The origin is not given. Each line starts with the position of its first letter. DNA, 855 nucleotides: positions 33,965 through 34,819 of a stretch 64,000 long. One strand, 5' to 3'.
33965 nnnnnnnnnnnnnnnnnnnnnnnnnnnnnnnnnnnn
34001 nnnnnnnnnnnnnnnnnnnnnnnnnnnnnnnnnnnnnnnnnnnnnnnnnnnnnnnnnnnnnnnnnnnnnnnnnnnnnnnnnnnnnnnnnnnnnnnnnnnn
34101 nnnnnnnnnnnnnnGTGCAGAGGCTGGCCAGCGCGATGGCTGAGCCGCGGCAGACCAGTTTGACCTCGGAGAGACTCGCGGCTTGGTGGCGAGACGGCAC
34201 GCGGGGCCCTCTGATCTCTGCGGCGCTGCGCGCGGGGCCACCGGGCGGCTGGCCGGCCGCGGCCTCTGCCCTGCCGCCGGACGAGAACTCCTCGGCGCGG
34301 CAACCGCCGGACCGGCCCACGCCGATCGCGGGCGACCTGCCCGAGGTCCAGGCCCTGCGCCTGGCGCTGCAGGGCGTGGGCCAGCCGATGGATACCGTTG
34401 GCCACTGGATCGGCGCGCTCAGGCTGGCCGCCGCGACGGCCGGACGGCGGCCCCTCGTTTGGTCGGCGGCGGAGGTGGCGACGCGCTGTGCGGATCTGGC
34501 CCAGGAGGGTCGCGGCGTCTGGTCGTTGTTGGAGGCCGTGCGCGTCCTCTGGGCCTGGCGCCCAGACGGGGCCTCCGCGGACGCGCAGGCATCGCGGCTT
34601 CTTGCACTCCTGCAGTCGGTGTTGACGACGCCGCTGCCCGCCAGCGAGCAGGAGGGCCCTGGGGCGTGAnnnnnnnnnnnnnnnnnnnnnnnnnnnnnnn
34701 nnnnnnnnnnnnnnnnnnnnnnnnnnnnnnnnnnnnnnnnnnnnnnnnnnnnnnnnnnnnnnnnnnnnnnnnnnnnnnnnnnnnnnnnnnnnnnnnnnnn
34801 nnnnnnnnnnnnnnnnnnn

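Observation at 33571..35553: Translationally coupled trio between eno and gap: DinB_2-like protein plus two proteins of unknown function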

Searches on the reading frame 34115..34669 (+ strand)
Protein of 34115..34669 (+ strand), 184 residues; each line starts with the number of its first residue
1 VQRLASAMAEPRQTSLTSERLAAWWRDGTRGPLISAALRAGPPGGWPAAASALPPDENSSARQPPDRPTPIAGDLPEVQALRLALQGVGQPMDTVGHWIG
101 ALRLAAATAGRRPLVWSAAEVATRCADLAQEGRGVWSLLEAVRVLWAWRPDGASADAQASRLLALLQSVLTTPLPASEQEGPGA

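Call 4: search_protein_families(library=pfam, proteins=[window:34136-34669:+], max_evalue=1)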
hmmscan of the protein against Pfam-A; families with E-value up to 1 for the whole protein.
window:34136-34669:+ (177 aa): 0 families

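Call 6: find_homologous_proteins(query=window:34136-34669:+)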
Query window:34136-34669:+ (177 aa): 2 proteins with E <= 0.001 among 7062 candidates.
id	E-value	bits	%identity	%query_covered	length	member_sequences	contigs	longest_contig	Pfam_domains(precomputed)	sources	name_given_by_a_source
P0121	2.7e-105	368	99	100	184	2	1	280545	-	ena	-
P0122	6.8e-94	331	93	100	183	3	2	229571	-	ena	-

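Call 7: search_protein_families(library=ncbifam, proteins=[window:34136-34669:+], max_evalue=1)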
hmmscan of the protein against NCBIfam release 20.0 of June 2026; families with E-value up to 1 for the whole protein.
window:34136-34669:+ (177 aa): 1 family
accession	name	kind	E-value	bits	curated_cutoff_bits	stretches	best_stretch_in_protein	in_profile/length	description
NF008746.0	PRK11779.1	equivalog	0.31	9.6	260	1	123-147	127-151/477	exodeoxyribonuclease I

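Call 12: find_encoding_contigs(protein=P0122, flank=6000, max_places=2)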
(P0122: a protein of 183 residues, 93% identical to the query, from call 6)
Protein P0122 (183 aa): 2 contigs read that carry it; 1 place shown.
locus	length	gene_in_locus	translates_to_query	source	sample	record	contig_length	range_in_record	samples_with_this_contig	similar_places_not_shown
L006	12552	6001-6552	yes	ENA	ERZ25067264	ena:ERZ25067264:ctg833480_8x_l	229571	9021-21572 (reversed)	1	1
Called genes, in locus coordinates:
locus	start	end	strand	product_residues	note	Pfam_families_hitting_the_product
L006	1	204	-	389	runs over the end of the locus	PF00578:AhpC-TSA, PF08534:Redoxin, PF00085:Thioredoxin (faint)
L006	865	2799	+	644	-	PF01541:GIY-YIG (weak), PF27096:UvrC_M, PF02151:UVR, PF22920:UvrC_RNaseH, PF08459:UvrC_RNaseH_dom, PF12826:HHH_2 (faint), PF14520:HHH_5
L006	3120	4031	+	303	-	PF02899:Phage_int_SAM_1, PF00589:Phage_integrase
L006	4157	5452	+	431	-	PF03952:Enolase_N, PF00113:Enolase_C, PF13378:MR_MLE_C (weak)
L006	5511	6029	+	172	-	PF11716:MDMPI_N (weak), PF12867:DinB_2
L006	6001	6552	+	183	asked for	-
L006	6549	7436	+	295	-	-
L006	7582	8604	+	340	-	PF00044:Gp_dh_N, PF02800:Gp_dh_C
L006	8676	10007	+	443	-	PF02881:SRP54_N, PF06414:Zeta_toxin (weak), PF13401:AAA_22 (weak), PF00448:SRP54, PF01656:CbiA (weak), PF13671:AAA_33 (weak), PF02978:SRP_SPB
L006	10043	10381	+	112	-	PF00886:Ribosomal_S16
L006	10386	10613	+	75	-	PF13083:KH_KhpA-B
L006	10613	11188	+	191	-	PF01782:RimM, PF05239:PRC, PF24986:PRC_RimM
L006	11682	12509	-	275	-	PF00378:ECH_1, PF16113:ECH_2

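Call 13: find_encoding_contigs(protein=P0121, flank=6000, max_places=2)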
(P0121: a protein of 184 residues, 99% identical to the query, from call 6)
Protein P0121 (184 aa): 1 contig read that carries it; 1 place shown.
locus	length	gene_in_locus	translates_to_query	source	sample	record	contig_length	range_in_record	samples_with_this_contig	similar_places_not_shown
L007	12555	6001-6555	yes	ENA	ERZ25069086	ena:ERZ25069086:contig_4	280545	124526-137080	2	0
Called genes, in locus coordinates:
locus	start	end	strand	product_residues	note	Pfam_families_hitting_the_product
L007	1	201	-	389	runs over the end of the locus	PF00578:AhpC-TSA, PF08534:Redoxin, PF00085:Thioredoxin (faint)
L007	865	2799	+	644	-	PF01541:GIY-YIG (weak), PF27096:UvrC_M, PF02151:UVR, PF22920:UvrC_RNaseH, PF08459:UvrC_RNaseH_dom, PF12826:HHH_2 (faint), PF14520:HHH_5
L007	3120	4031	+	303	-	PF02899:Phage_int_SAM_1, PF00589:Phage_integrase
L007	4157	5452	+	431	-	PF03952:Enolase_N, PF00113:Enolase_C, PF13378:MR_MLE_C (weak)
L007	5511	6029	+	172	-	PF11716:MDMPI_N (weak), PF12867:DinB_2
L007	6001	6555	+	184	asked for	-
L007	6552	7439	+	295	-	-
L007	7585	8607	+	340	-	PF00044:Gp_dh_N, PF02800:Gp_dh_C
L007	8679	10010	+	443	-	PF02881:SRP54_N, PF06414:Zeta_toxin (weak), PF13401:AAA_22 (weak), PF00448:SRP54, PF01656:CbiA (weak), PF13671:AAA_33 (faint), PF02978:SRP_SPB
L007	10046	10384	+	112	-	PF00886:Ribosomal_S16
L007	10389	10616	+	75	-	PF13083:KH_KhpA-B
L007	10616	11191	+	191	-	PF01782:RimM, PF05239:PRC, PF24986:PRC_RimM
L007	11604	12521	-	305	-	PF00378:ECH_1, PF16113:ECH_2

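Call 24: find_homologous_proteins(query=A1, max_evalue=0.001)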
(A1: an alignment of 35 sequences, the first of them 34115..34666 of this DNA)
Query A1 (35 sequences) (184 aa, profile of the alignment): 61 proteins with E <= 0.001 among 8000 candidates.
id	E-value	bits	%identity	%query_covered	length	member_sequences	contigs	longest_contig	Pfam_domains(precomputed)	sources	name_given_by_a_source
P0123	4.7e-88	311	43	85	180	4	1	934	-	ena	-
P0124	5.6e-88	311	44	77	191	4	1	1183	-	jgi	-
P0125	1.1e-87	310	42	85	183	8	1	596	-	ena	-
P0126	1.7e-87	310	45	85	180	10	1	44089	-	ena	-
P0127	2.0e-87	309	44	84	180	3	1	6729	-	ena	-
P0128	5.6e-87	308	42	86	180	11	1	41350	-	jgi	jgi:hypothetical protein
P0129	6.5e-87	308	40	92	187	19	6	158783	-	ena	-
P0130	6.8e-87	308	42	93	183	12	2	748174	-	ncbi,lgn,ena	-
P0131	1.3e-86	307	43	83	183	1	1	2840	-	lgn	-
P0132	1.6e-86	306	41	83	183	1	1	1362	-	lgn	-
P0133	2.3e-86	306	41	93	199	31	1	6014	-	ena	-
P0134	3.0e-86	305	42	83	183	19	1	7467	-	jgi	-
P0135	1.7e-85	303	43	78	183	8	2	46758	-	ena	-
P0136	7.1e-85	301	44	85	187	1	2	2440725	-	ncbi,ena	-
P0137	1.8e-84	300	43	83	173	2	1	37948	-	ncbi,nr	ncbi:MAG: hypothetical protein OXS30_05745 [Chloroflexota bacterium]|nr:hypothetical protein [Chloro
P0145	2.9e-81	289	41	78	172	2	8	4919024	-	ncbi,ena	-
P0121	5.0e-56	207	99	100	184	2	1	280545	-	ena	-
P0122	1.1e-51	193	92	100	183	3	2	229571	-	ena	-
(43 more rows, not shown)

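Call 31: search_solved_structures(query=A3, max_evalue=10)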
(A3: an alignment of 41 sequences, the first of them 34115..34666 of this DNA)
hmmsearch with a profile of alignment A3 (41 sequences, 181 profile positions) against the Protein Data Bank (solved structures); distinct sequences matched with E-value up to 10: 2.
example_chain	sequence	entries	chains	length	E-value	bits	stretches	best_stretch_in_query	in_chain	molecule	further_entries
1iuk_A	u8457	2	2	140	1.5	11.5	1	48-84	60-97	hypothetical protein TT1466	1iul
2rbd_A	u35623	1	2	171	1.8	11.2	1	48-75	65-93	BH2358 protein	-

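Call 32: search_protein_families(library=padloc, proteins=[window:34115-34669:+], max_evalue=1)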
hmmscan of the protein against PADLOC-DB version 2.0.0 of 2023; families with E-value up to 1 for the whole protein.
window:34115-34669:+ (184 aa): 0 families

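Call 33: search_protein_families(library=phrogs, proteins=[window:34115-34669:+], max_evalue=1)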
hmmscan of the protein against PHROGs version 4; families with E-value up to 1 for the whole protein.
window:34115-34669:+ (184 aa): 0 families

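Call 36: predict_structure(alignment_id=A3)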
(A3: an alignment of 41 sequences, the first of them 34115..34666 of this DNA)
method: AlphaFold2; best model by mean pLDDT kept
length: 184 residues; sequences in the alignment: 41
mean_pLDDT: 83.2   pTM: 0.79
mean pLDDT of the five models: 83.2, 83.1, 80.5, 79.6, 78.0
residues with pLDDT >= 90: 89; 70-90: 63; 50-70: 21; < 50: 11
segments of 3 or more residues with pLDDT < 50: 1-3, 8-12
pLDDT, mean of each block of 10 residues (from residue 1): 45 68 94 92 88 81 67 81 88 92 91 90 93 93 89 89 94 74 56
secondary structure, 60 per line:
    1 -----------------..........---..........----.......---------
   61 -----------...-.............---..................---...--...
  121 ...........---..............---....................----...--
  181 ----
elements in order: H18-27 H31-40 H45-51 H76-88 H92-109 H118-131 H135-148 H152-171

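Call 43: search_protein_families(library=pfam, alignment_id=A3, max_evalue=10)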
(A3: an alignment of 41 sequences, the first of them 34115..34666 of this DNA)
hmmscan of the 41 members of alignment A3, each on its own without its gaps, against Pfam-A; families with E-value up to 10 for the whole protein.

A. member 1, window:34115-34666:+ (184 aa): 0 families

B. families by the number of members that match (of 41 scanned): 7 families
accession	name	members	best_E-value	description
PF20668.2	DUF6815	5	0.023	Domain of unknown function (DUF6815)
PF12867.12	DinB_2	4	0.033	DinB superfamily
PF24720.1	DUF7673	1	0.0066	Family of unknown function (DUF7673)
PF22422.2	MGH1-like_GH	1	0.017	Mannosylglycerate hydrolase MGH1-like glycoside hydrolase domain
PF09325.15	Vps5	1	0.044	Vps5 C terminal like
PF02836.23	Glyco_hydro_2_C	1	0.33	Glycosyl hydrolases family 2, TIM barrel domain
PF16101.10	PRIMA1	1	4.4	Proline-rich membrane anchor 1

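Call 61: find_encoding_contigs(protein=P0145, flank=4000, max_places=3)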
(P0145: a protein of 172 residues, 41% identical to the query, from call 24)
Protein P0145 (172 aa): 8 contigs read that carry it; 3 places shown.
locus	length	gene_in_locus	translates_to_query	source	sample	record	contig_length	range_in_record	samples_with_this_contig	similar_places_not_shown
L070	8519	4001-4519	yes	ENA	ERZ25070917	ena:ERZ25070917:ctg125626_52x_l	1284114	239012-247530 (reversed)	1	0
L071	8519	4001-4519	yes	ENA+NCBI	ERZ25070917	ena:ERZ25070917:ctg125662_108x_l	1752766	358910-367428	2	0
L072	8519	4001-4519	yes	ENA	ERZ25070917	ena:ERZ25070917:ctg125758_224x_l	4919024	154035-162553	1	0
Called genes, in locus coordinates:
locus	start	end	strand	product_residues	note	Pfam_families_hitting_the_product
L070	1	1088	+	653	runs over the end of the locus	PF01541:GIY-YIG (weak), PF27096:UvrC_M, PF02151:UVR, PF22920:UvrC_RNaseH, PF08459:UvrC_RNaseH_dom, PF14520:HHH_5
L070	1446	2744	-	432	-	PF03952:Enolase_N, PF00113:Enolase_C, PF13378:MR_MLE_C (weak)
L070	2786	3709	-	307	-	PF02899:Phage_int_SAM_1, PF13495:Phage_int_SAM_4 (faint), PF00589:Phage_integrase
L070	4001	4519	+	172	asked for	-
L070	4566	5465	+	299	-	-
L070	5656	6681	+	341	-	PF00044:Gp_dh_N, PF02800:Gp_dh_C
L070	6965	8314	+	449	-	PF02881:SRP54_N, PF06414:Zeta_toxin (weak), PF13401:AAA_22 (weak), PF00448:SRP54, PF02978:SRP_SPB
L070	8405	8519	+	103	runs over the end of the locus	PF00886:Ribosomal_S16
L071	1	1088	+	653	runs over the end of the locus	PF01541:GIY-YIG (weak), PF27096:UvrC_M, PF02151:UVR, PF22920:UvrC_RNaseH, PF08459:UvrC_RNaseH_dom, PF14520:HHH_5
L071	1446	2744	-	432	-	PF03952:Enolase_N, PF00113:Enolase_C, PF13378:MR_MLE_C (weak)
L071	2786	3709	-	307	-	PF02899:Phage_int_SAM_1, PF13495:Phage_int_SAM_4 (faint), PF00589:Phage_integrase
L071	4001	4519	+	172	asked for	-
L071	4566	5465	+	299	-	-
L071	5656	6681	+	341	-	PF00044:Gp_dh_N, PF02800:Gp_dh_C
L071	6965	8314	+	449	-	PF02881:SRP54_N, PF06414:Zeta_toxin (weak), PF13401:AAA_22 (weak), PF00448:SRP54, PF02978:SRP_SPB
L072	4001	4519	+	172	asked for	-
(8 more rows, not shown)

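Call 87: search_protein_families(library=ncbifam, alignment_id=A3, max_evalue=1)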
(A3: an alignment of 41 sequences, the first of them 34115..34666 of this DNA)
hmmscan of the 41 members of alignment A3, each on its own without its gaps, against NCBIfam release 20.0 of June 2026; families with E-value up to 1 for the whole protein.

A. member 1, window:34115-34666:+ (184 aa): 1 family
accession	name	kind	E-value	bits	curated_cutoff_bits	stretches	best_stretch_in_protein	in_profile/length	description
NF008746.0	PRK11779.1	equivalog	0.32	9.5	260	1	130-154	127-151/477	exodeoxyribonuclease I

B. families by the number of members that match (of 41 scanned): 3 families
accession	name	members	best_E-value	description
TIGR03897.1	lanti_2_LanM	1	0.053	type 2 lanthipeptide synthetase LanM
NF041527.1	SCO1860_LAETG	1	0.12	SCO1860 family LAETG-anchored protein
NF008746.0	PRK11779.1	1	0.32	exodeoxyribonuclease I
